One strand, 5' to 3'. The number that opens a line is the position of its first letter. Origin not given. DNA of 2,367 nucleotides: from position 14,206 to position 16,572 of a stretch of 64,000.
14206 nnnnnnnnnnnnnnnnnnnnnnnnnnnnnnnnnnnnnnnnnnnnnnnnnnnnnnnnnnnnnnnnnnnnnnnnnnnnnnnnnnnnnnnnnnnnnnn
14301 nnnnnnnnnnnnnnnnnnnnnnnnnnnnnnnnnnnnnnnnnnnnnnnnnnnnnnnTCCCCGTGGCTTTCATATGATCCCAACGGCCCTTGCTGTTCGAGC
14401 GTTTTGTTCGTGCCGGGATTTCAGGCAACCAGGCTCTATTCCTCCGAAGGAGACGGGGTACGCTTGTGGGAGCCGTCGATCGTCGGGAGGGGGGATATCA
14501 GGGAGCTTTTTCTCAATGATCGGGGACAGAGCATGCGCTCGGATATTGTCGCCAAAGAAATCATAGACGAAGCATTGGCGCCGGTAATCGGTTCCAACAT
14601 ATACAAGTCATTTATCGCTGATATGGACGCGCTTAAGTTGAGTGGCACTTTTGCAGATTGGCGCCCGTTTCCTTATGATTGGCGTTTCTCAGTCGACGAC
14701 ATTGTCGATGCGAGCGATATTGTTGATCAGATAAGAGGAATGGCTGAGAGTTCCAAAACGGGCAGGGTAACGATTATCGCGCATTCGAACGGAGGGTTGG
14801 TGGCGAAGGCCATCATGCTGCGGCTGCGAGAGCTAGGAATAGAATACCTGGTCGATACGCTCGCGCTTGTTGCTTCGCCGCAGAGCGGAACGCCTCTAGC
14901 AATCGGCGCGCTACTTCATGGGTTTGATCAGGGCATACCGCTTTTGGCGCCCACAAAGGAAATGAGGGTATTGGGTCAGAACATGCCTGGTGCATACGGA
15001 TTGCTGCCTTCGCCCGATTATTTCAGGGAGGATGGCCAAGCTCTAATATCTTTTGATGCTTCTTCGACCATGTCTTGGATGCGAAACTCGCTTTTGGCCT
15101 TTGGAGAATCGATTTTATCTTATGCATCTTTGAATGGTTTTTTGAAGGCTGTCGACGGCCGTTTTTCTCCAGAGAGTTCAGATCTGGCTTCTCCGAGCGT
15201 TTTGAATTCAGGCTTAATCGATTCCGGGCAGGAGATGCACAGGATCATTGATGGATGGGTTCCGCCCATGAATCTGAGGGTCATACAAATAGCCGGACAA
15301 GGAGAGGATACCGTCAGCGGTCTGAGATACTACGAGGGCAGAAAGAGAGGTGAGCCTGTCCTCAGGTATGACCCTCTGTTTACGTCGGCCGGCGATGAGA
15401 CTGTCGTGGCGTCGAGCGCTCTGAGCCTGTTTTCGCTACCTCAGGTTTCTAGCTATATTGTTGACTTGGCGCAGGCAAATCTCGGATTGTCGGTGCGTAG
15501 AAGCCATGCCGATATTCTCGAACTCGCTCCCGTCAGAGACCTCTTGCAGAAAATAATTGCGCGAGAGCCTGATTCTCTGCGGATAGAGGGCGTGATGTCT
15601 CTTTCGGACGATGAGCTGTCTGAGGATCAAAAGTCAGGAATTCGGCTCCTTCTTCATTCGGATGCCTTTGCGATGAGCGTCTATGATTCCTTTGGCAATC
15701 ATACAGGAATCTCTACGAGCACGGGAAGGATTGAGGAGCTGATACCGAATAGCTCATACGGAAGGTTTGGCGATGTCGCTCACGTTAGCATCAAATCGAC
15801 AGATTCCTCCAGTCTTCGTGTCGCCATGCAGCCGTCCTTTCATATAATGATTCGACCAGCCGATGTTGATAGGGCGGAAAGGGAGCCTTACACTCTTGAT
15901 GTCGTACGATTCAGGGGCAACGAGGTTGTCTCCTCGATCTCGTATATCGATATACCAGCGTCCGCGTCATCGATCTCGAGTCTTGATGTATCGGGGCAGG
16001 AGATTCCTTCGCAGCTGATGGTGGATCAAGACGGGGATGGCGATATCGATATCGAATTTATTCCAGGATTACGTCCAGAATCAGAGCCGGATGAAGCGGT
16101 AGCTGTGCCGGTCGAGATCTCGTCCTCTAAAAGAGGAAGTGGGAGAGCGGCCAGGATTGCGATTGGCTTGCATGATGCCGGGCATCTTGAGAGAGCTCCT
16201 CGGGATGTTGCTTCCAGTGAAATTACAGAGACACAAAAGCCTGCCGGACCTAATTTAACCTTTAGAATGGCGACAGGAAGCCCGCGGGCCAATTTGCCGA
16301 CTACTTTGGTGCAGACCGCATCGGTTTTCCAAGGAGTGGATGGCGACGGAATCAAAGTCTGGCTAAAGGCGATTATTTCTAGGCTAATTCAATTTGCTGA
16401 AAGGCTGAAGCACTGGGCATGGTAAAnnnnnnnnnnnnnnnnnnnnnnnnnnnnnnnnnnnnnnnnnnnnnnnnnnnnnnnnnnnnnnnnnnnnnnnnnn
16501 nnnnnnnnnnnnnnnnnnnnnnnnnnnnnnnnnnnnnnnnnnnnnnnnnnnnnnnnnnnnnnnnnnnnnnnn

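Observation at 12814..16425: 1203-aa fusion of a parallel beta-helix, a class-2-lipase-like alpha/beta hydrolase and a Ca-binding-like C-terminal region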

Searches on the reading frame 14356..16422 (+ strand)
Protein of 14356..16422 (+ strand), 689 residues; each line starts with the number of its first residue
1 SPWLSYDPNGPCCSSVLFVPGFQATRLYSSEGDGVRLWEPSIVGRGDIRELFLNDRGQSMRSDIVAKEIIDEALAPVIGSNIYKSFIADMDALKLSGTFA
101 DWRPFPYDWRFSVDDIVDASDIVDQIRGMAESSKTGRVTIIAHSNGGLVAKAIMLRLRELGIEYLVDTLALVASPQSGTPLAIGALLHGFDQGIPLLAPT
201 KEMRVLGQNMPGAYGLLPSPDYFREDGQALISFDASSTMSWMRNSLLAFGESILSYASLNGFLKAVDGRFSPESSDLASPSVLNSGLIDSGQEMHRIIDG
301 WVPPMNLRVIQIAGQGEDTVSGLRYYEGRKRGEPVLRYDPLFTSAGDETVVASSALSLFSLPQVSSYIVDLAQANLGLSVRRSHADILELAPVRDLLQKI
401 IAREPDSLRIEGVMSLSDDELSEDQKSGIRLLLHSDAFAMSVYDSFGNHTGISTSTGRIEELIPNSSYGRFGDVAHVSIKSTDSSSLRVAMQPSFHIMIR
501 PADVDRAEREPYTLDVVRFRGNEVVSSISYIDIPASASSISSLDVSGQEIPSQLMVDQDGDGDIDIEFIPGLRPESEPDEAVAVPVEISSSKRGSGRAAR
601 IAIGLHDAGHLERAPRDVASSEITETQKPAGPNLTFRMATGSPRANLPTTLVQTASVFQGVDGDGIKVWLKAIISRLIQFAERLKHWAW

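Call 45: predict_structure(alignment_id=A4)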
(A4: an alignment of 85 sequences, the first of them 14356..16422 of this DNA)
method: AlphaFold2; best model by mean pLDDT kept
length: 689 residues; sequences in the alignment: 85
mean_pLDDT: 83.5   pTM: 0.82
mean pLDDT of the five models: 83.5, 82.9, 81.3, 80.6, 80.6
residues with pLDDT >= 90: 452; 70-90: 98; 50-70: 45; < 50: 94
segments of 3 or more residues with pLDDT < 50: 1-8, 485-491, 574-578, 591-661
pLDDT, mean of each block of 10 residues (from residue 1): 48 92 96 89 84 98 97 72 97 97 98 97 98 97 98 98 98 98 98 89 97 98 94 97 97 98 98 96 98 97 97 96 96 95 96 95 95 90 96 95 79 76 77 94 94 89 92 94 52 77 86 93 91 92 82 90 93 51 64 40 28 31 29 27 30 36 66 81 65
secondary structure, 60 per line:
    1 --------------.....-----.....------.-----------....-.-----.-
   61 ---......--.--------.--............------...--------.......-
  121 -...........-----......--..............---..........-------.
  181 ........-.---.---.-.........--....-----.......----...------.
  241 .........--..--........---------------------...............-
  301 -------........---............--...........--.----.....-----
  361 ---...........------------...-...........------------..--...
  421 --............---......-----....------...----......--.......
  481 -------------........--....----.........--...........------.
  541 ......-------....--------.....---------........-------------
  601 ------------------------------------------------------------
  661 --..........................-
elements in order (helices of 4 or more, strands of 3 or more residues): E15-19 E25-29 H48-51 E64-69 H84-95 E102-104 H113-119 H122-132 E138-143 H146-159 E166-172 H180-188 H200-208 H211-214 H220-226 E231-233 H240-249 H256-263 H285-299 E308-315 E319-330 E333-343 H352-355 E364-370 H371-374 H391-401 H423-426 E427-434 E438-443 E449-452 E459-461 E466-471 E474-480 E494-501 H504-507 E512-520 E523-533 E540-546 E554-557 E566-570 E580-587 H663-688

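Call 47: fold_search(model_id=the predicted structure, library=pdb)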
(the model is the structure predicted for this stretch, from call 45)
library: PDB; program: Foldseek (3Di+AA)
matches with E <= 10: 1226; with E <= 0.001: 29
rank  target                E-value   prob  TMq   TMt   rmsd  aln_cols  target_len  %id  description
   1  4x97_A                8.0e-13  1.00  0.39  0.67   6.0       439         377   14  Crystal structure of Lysosomal Phospholipase A2 in complex with methyl arachidonyl fluorophosphonate (MAFP) (released 2015-03-11)
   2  4x92                  8.4e-13  1.00  0.39  0.68   5.4       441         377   14  Crystal structure of Lysosomal Phospholipase A2-S165A (released 2015-03-11)
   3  4x95_A                1.5e-12  1.00  0.37  0.64   6.7       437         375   15  Crystal structure of fully glycosylated Lysosomal Phospholipase A2 in complex with methyl arachidonyl fluorophosphonat (released 2015-03-25)
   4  4x90_A                4.6e-12  1.00  0.40  0.69   5.3       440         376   14  Crystal structure of Lysosomal Phospholipase A2 (released 2015-03-11)
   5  4r1d_A                1.1e-11  1.00  0.33  0.43  11.2       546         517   14  The crystal structure of Tle4-Tli4 complex (released 2014-12-17)
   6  5bv7_A                8.2e-11  1.00  0.37  0.63   5.7       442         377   15  Crystal structure of human LCAT (L4F, N5D) in complex with Fab of an agonistic antibody (released 2015-12-16)
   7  5txf_A                8.7e-11  1.00  0.37  0.62   6.1       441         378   15  Crystal structure of Lecithin:cholesterol acyltransferase (LCAT) in a closed conformation (released 2017-10-25)
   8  4x96_A                1.4e-10  1.00  0.39  0.66   5.5       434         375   15  Low resolution crystal structure of Lecithin:Cholesterol Acyltransferase (LCAT; residues 21-397) (released 2015-03-25)
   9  6mvd_B                2.8e-10  1.00  0.37  0.64   5.7       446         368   16  Crystal structure of Lecithin:cholesterol acyltransferase (LCAT) in complex with isopropyl dodec-11-enylfluorophosphon (released 2018-12-05)
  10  4xwg_A                7.0e-10  1.00  0.35  0.60   7.1       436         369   15  Crystal Structure of LCAT (C31Y) in complex with Fab1 (released 2015-07-29)
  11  6mvd_A                7.4e-10  1.00  0.36  0.61   6.0       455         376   15  Crystal structure of Lecithin:cholesterol acyltransferase (LCAT) in complex with isopropyl dodec-11-enylfluorophosphon (released 2018-12-05)
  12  4xx1_A                1.3e-09  1.00  0.33  0.57   7.3       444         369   15  Low resolution structure of LCAT in complex with Fab1 (released 2015-07-29)
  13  4xx1_J                1.8e-08  1.00  0.36  0.64   6.2       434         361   15  Low resolution structure of LCAT in complex with Fab1 (released 2015-07-29)
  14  6wpx_B                1.0e-06  1.00  0.22  0.31  17.3       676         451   10  Crystal structure of Bacillus licheniformis lipase BlEst2 in propetide form (released 2021-06-09)
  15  6wpx_A                2.3e-06  1.00  0.21  0.29  17.5       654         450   10  Crystal structure of Bacillus licheniformis lipase BlEst2 in propetide form (released 2021-06-09)
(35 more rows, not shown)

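Call 67: search_protein_representatives(alignment_id=A4)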
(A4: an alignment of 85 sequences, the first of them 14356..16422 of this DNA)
Query: 85 sequences, 709 profile positions. Proteins with E-value up to 0.001 (for the whole library): 14568; up to 1e-10: 6518; up to 1e-30: 3063. The best 150 are listed.
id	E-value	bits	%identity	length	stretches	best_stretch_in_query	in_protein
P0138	2.8e-246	835.8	-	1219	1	25-694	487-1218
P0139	1.6e-242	823.4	-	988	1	25-695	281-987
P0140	3.2e-240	815.7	-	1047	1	25-695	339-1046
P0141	1.0e-238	810.7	-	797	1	19-692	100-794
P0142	3.4e-237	805.7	-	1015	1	25-693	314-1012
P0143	4.0e-236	802.2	-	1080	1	25-695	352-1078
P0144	5.6e-236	801.7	-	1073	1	25-695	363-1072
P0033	9.2e-236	801.0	-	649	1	52-695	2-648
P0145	1.8e-235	800.1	-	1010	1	25-695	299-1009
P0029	1.9e-235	800.0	-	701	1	32-695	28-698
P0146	4.7e-235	798.6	-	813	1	9-696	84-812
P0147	4.0e-234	795.6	-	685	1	47-695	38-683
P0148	1.0e-233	794.2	-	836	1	25-695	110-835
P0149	1.5e-233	793.7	-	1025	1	25-695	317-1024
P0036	1.9e-233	793.3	-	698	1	46-695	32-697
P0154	5.5e-230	781.9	-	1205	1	25-690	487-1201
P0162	1.1e-223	761.1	-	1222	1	25-680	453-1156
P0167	1.8e-222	757.1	-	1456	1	23-668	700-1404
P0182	3.9e-220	749.4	-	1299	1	41-695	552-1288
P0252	7.9e-212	721.9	-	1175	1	25-612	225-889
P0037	2.1e-210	717.2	-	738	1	49-682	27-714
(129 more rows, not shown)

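Call 69: search_protein_families(library=pfam, proteins=[P0138, P0139, P0140, P0143, P0154, P0162, P0167, P0182], max_evalue=0.001)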
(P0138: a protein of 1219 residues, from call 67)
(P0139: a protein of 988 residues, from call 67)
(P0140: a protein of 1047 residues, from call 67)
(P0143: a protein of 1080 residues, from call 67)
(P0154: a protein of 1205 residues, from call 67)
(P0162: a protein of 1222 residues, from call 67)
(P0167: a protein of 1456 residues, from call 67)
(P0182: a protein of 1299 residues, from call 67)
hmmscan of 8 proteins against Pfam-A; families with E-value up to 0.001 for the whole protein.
P0138 (1219 aa): 5 families
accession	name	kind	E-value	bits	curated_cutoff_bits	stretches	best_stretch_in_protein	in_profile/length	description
PF13229.12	Beta_helix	-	6.8e-17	62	25.9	1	363-510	3-156/158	Right handed beta helix region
PF05048.19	NosD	-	2.8e-13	50.2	23.6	1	350-494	27-174/212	Periplasmic copper-binding protein (NosD)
PF02450.21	LCAT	-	5.6e-10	39.4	21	1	646-932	89-357/392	Lecithin:cholesterol acyltransferase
PF24096.1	DUF7379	-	1.4e-06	28.8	33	1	688-750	61-118/191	Domain of unknown function (DUF7379)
PF22888.1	FIMAH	-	1.6e-05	25.8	24.8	1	1147-1216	12-80/81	FIMAH domain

P0139 (988 aa): 3 families
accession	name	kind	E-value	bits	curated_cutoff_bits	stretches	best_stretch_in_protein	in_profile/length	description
PF02450.21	LCAT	-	1.7e-16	60.9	21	1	433-702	88-357/392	Lecithin:cholesterol acyltransferase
PF24096.1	DUF7379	-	0.00014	22.3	33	1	470-520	65-117/191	Domain of unknown function (DUF7379)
PF22888.1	FIMAH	-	0.00023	22.1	24.8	1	921-984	16-80/81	FIMAH domain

P0140 (1047 aa): 4 families
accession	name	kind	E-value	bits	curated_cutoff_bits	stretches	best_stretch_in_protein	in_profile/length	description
PF02450.21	LCAT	-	1.7e-20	74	21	1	467-790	63-391/392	Lecithin:cholesterol acyltransferase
PF13229.12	Beta_helix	-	1e-15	58.1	25.9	2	192-355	2-149/158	Right handed beta helix region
PF24096.1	DUF7379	-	7.5e-08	33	33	1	515-577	53-116/191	Domain of unknown function (DUF7379)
PF05990.18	DUF900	-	5.4e-05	23.2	20.5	1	513-573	74-136/232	Alpha/beta hydrolase of unknown function (DUF900)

P0143 (1080 aa): 5 families
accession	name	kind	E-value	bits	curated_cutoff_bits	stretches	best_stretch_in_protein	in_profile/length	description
PF02450.21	LCAT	-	6.1e-13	49.2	21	1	492-792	55-354/392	Lecithin:cholesterol acyltransferase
PF13229.12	Beta_helix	-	3e-12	46.9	25.9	1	213-359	3-145/158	Right handed beta helix region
PF07819.20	PGAP1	-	3.9e-06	27.2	24.3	1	554-612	77-135/233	PGAP1-like alpha/beta domain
PF24096.1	DUF7379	-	0.00011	22.7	33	1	552-610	57-116/191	Domain of unknown function (DUF7379)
PF05990.18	DUF900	-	0.00096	19.1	20.5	0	555-607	83-137/232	Alpha/beta hydrolase of unknown function (DUF900)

P0154 (1205 aa): 6 families
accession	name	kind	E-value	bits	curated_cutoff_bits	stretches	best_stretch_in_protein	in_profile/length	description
PF05048.19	NosD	-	5.8e-20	72.1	23.6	1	188-356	14-172/212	Periplasmic copper-binding protein (NosD)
PF02450.21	LCAT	-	5.2e-19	69.2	21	1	609-947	49-389/392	Lecithin:cholesterol acyltransferase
PF13229.12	Beta_helix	-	4.8e-17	62.5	25.9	1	198-316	22-143/158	Right handed beta helix region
PF24096.1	DUF7379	-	7.2e-05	23.3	33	1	674-732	57-116/191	Domain of unknown function (DUF7379)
PF02089.21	Palm_thioest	-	0.00019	21.7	26.8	1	668-733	48-115/254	Palmitoyl protein thioesterase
PF07819.20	PGAP1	-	0.00032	21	24.3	1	673-732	74-133/233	PGAP1-like alpha/beta domain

P0162 (1222 aa): 4 families
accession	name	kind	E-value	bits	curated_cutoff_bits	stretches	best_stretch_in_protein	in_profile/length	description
PF13229.12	Beta_helix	-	1.7e-22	80.1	25.9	2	183-320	1-141/158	Right handed beta helix region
PF02450.21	LCAT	-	6.2e-16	59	21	1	618-884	87-356/392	Lecithin:cholesterol acyltransferase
PF24096.1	DUF7379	-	5.9e-07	30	33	1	653-707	62-118/191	Domain of unknown function (DUF7379)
PF07819.20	PGAP1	-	0.00041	20.6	24.3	0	648-705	72-133/233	PGAP1-like alpha/beta domain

P0167 (1456 aa): 3 families
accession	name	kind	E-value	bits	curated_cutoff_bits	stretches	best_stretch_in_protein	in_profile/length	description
PF02450.21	LCAT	-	1.6e-14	54.4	21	1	831-986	66-210/392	Lecithin:cholesterol acyltransferase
PF22888.1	FIMAH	-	0.00032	21.7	24.8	1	1341-1392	16-69/81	FIMAH domain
PF05057.20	DUF676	-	0.00035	20.6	20.3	1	877-936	60-128/217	Putative serine esterase (DUF676)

P0182 (1299 aa): 2 families
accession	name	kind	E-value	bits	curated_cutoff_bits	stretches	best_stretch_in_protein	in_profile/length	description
PF02450.21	LCAT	-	5.8e-14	52.6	21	1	633-933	64-354/392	Lecithin:cholesterol acyltransferase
PF24096.1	DUF7379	-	9.7e-08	32.6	33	1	689-749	56-118/191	Domain of unknown function (DUF7379)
